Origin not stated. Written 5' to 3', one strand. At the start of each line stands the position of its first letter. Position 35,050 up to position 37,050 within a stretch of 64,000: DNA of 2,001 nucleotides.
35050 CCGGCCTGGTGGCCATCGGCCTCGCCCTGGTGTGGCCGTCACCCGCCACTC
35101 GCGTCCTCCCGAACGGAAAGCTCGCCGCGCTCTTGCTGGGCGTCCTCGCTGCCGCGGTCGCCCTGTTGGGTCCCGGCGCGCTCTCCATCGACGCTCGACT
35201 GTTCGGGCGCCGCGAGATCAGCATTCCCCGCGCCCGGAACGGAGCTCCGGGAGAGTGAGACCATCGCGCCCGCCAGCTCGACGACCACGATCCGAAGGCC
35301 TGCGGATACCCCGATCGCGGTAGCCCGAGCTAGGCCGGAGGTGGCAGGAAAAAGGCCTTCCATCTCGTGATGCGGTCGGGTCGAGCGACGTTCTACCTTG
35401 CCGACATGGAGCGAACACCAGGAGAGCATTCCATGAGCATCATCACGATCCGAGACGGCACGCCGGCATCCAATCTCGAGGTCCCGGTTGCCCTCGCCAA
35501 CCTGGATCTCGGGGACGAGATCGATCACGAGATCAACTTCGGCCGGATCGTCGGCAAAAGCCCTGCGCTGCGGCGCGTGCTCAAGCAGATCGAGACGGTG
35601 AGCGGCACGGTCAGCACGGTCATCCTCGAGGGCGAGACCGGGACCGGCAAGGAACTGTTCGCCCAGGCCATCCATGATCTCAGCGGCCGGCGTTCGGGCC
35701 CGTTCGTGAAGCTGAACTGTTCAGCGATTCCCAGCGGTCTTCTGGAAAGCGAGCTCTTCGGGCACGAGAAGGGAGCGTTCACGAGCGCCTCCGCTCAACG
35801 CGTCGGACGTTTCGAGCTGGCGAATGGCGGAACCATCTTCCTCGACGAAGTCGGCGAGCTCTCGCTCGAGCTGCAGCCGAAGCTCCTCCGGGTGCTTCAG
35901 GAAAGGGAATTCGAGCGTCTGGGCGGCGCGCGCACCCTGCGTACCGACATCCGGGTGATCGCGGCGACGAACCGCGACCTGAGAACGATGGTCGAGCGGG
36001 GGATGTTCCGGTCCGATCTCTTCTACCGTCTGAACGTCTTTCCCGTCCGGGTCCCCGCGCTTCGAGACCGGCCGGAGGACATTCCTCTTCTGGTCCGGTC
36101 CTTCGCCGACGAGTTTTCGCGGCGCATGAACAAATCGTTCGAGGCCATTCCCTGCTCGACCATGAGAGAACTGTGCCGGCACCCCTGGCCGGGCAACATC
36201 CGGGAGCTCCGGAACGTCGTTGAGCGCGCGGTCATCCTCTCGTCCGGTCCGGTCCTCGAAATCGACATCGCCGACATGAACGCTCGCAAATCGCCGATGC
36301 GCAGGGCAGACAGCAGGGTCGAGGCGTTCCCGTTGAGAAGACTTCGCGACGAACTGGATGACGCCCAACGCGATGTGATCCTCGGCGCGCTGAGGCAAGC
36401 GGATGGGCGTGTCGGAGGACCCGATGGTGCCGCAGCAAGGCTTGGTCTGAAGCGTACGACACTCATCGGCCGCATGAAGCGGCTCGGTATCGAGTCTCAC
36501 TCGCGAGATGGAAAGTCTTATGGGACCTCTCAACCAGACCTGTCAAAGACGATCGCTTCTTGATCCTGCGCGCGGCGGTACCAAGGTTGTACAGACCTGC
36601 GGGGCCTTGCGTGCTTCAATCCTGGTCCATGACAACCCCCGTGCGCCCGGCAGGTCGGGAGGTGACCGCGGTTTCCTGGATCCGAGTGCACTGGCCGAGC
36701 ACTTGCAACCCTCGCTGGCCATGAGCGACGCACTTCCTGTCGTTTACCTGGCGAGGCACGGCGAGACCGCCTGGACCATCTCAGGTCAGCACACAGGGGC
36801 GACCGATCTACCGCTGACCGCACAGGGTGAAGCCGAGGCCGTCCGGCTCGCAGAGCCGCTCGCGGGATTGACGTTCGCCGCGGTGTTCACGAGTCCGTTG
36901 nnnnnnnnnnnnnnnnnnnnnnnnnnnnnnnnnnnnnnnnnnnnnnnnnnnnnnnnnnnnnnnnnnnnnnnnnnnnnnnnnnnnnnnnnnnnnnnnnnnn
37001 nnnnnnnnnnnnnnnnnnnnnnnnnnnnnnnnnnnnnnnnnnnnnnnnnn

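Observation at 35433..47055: Sensor-less EBP with a GAFTSA loop upstream of a glycogen-mobilisation / oxidative-PPP supercluster behind a -24/-12 promoter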

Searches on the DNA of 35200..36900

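Call 30: search_rna_families(source=window, start=35200, end=36900, threshold=evalue, max_evalue=5)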
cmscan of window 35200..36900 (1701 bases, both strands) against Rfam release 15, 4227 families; matches with E-value up to 5: 0.
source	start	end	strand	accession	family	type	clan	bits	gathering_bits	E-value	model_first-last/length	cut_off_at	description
